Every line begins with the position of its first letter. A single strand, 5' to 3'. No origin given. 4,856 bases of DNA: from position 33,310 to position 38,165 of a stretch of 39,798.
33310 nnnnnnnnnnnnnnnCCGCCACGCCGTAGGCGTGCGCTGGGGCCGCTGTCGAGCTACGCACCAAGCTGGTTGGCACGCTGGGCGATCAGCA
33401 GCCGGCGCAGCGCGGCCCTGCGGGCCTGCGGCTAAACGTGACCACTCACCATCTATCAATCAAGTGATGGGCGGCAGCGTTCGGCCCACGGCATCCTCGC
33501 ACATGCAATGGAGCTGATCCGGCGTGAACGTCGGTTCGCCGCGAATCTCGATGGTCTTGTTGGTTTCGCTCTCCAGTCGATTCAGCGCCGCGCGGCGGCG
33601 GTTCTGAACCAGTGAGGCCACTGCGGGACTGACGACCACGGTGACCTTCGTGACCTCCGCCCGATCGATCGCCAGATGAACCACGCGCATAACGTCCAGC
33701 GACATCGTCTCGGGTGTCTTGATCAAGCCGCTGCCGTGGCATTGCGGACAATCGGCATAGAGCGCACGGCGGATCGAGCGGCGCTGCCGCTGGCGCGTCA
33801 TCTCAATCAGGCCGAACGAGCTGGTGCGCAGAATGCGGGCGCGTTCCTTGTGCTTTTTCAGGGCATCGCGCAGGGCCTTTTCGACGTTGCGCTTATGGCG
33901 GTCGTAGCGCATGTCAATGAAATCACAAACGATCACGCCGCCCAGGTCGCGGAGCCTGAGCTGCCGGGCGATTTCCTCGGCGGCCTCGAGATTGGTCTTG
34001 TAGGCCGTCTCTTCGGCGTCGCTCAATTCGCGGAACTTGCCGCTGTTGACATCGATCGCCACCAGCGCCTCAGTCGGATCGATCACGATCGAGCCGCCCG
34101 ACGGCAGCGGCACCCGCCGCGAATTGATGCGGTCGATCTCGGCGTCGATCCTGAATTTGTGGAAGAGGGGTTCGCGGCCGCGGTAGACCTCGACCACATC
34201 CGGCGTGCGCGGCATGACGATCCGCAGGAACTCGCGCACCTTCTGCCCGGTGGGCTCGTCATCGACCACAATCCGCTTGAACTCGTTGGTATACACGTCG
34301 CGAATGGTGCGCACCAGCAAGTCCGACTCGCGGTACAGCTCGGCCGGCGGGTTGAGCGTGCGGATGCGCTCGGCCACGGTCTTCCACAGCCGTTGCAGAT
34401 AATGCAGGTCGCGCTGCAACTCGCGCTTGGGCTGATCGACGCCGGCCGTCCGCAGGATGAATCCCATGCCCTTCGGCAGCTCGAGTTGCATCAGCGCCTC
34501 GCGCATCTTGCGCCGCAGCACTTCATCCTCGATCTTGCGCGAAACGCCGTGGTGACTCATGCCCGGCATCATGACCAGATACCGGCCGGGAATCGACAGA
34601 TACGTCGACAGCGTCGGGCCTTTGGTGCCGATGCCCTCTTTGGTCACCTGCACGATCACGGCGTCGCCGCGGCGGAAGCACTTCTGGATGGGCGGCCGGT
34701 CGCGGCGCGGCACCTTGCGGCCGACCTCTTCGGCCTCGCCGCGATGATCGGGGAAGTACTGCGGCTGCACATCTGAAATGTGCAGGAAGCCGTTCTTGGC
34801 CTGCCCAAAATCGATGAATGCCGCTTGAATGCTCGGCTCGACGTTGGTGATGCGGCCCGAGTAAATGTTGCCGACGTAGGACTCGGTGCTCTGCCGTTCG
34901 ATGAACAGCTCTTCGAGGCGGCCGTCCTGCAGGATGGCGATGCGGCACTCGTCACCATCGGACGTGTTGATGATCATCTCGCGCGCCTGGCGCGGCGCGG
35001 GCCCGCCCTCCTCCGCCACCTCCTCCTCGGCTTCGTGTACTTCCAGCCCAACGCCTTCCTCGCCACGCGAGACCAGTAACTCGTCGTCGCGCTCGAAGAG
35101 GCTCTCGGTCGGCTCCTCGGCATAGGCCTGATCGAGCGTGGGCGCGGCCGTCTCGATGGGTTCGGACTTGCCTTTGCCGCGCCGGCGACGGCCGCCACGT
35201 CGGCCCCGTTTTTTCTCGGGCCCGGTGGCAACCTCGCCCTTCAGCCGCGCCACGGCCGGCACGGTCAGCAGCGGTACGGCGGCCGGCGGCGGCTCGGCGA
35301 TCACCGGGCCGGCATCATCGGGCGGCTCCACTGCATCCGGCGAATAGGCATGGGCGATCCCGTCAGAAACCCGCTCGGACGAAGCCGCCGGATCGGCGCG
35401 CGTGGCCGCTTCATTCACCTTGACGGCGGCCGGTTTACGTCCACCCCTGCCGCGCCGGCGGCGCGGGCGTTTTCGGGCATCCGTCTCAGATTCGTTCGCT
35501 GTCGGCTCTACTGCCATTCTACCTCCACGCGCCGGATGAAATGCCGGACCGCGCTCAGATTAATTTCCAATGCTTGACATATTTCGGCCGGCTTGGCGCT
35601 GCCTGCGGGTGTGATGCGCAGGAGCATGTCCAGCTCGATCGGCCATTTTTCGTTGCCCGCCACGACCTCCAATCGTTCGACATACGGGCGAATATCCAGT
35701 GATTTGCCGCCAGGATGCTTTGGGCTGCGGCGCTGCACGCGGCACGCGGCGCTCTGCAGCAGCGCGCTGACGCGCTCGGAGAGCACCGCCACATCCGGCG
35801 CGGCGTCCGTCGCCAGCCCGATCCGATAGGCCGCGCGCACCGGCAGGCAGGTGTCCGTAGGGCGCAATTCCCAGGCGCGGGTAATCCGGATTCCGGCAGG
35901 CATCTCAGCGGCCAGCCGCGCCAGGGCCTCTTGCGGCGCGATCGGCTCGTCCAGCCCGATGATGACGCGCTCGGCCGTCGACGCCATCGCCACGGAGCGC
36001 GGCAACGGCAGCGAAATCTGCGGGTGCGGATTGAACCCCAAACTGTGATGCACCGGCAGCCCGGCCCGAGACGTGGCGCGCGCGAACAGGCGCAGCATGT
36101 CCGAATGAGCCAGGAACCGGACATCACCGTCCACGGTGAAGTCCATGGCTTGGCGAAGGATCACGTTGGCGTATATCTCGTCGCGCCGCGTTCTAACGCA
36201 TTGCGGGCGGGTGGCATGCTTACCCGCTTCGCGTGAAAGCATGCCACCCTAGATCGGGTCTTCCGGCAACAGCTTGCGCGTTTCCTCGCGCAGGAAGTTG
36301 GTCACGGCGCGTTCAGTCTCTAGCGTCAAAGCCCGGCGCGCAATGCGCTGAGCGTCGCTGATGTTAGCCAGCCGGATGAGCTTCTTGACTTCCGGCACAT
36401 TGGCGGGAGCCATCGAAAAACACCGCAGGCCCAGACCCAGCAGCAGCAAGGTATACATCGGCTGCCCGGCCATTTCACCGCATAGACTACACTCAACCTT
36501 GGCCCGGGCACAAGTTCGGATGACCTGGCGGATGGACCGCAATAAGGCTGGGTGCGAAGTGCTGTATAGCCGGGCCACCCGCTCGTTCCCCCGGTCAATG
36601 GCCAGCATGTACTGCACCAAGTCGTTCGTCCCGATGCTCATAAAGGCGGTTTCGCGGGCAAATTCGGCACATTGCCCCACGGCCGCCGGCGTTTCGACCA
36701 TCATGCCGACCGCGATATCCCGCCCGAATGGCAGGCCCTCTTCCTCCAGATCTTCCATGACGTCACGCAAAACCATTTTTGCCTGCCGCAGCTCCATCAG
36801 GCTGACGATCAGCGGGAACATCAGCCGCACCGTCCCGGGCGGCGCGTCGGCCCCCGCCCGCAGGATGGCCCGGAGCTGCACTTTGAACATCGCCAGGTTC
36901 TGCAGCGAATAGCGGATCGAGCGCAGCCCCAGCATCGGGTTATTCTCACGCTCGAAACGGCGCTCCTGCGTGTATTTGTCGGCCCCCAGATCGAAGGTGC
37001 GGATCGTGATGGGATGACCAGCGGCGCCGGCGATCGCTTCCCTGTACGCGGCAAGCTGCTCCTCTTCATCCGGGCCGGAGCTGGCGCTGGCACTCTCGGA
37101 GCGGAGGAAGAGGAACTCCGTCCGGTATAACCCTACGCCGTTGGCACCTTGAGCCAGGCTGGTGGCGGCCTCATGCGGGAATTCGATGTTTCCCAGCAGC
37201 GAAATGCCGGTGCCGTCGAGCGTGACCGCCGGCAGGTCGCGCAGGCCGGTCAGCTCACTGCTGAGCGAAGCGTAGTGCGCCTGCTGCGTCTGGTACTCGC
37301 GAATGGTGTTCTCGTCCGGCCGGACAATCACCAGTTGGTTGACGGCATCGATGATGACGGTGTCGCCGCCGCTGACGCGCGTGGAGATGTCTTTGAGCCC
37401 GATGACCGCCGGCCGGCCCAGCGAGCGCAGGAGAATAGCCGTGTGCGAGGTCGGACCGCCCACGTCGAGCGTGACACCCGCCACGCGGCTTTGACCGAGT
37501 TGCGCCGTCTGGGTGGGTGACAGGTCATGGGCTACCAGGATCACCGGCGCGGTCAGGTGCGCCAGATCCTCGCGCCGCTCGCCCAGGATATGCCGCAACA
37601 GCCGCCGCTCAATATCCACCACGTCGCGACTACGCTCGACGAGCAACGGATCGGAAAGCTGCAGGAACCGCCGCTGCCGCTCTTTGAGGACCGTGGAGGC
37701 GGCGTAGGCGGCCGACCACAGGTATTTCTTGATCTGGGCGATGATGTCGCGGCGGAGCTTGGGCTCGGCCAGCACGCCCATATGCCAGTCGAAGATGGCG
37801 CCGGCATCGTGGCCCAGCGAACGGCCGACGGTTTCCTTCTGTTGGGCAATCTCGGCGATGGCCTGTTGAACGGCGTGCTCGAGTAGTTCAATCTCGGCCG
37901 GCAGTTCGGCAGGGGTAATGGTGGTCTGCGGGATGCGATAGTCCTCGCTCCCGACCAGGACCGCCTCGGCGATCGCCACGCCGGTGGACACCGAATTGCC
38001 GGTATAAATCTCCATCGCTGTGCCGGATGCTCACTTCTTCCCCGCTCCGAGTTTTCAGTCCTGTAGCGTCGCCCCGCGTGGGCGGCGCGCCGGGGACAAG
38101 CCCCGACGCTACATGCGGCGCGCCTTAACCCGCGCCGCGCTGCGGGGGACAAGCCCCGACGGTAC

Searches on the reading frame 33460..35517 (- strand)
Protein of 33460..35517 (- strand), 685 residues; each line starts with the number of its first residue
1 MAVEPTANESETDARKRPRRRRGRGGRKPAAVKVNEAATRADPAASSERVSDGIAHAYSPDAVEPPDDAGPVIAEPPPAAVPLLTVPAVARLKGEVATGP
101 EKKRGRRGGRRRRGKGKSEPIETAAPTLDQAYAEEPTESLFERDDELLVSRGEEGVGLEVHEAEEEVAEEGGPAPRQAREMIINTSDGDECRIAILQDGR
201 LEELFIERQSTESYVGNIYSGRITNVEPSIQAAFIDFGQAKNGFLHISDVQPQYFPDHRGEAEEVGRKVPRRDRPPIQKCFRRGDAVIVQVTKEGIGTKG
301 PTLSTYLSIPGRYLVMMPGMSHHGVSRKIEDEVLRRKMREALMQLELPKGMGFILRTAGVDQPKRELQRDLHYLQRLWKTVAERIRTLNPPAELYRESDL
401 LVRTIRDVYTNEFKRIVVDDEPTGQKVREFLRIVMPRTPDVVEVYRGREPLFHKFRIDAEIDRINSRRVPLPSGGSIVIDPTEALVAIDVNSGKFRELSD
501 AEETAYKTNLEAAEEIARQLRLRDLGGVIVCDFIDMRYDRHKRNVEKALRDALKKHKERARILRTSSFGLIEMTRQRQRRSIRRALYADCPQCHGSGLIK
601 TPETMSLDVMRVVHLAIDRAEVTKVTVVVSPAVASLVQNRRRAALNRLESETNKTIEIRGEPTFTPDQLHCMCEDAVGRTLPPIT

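Call 59: search_protein_families(library=pfam, proteins=[window:33460-35517:-], max_evalue=0.001)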
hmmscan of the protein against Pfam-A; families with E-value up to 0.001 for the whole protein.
window:33460-35517:- (685 aa): 2 families
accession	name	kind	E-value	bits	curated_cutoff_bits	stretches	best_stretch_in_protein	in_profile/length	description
PF10150.14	RNase_E_G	-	2.9e-98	329.1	25.5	1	308-578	1-270/270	Ribonuclease E/G family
PF20833.2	RNase_E_G_Thio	-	6.1e-16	58.8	26.8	1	590-669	2-81/86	RNase E/G, Thioredoxin-like domain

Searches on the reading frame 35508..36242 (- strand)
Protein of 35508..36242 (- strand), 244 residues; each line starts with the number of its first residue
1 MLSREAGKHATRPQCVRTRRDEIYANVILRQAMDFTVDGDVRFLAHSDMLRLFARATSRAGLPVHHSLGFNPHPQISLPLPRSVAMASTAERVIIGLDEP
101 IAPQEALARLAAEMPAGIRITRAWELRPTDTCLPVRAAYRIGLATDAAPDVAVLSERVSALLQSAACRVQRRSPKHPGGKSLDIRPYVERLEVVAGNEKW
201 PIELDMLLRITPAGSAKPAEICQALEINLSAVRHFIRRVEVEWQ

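Call 59: search_protein_families(library=pfam, proteins=[window:35508-36242:-], max_evalue=0.001)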
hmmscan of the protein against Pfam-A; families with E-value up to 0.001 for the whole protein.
window:35508-36242:- (244 aa): 1 family
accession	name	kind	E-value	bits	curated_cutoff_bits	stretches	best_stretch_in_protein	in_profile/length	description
PF10105.14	DUF2344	-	4.1e-34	118.4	23.8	1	33-211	4-169/176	Uncharacterized protein conserved in bacteria (DUF2344)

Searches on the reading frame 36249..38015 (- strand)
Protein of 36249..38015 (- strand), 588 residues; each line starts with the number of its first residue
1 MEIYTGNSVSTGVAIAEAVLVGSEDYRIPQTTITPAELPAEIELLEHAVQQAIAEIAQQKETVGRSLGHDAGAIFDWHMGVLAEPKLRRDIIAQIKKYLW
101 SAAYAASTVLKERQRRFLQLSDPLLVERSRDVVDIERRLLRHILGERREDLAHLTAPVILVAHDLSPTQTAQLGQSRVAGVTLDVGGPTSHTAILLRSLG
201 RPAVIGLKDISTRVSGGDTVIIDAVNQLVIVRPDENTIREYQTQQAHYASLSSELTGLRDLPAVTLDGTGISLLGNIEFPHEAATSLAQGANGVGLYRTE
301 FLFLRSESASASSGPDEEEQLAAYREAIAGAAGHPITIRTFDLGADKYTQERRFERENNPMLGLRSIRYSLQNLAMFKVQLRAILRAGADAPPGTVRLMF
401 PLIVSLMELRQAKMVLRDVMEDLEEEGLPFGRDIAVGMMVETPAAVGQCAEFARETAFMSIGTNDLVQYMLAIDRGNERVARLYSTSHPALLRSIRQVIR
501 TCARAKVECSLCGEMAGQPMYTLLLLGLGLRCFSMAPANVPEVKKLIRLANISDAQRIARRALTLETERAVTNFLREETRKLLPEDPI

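Call 59: search_protein_families(library=pfam, proteins=[window:36249-38015:-], max_evalue=0.001)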
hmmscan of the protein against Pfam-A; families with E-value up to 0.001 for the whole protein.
window:36249-38015:- (588 aa): 3 families
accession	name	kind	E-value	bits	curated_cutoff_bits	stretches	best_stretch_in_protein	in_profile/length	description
PF02896.24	PEP-utilizers_C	-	7e-94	314.7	22.8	1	256-549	5-290/293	PEP-utilising enzyme, PEP-binding domain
PF05524.18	PEP-utilisers_N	-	7.1e-21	75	24.4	1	5-128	1-121/121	PEP-utilising enzyme, N-terminal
PF00391.29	PEP-utilizers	-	9.3e-20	70.5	23.1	1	156-225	3-70/72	PEP-utilising enzyme, mobile domain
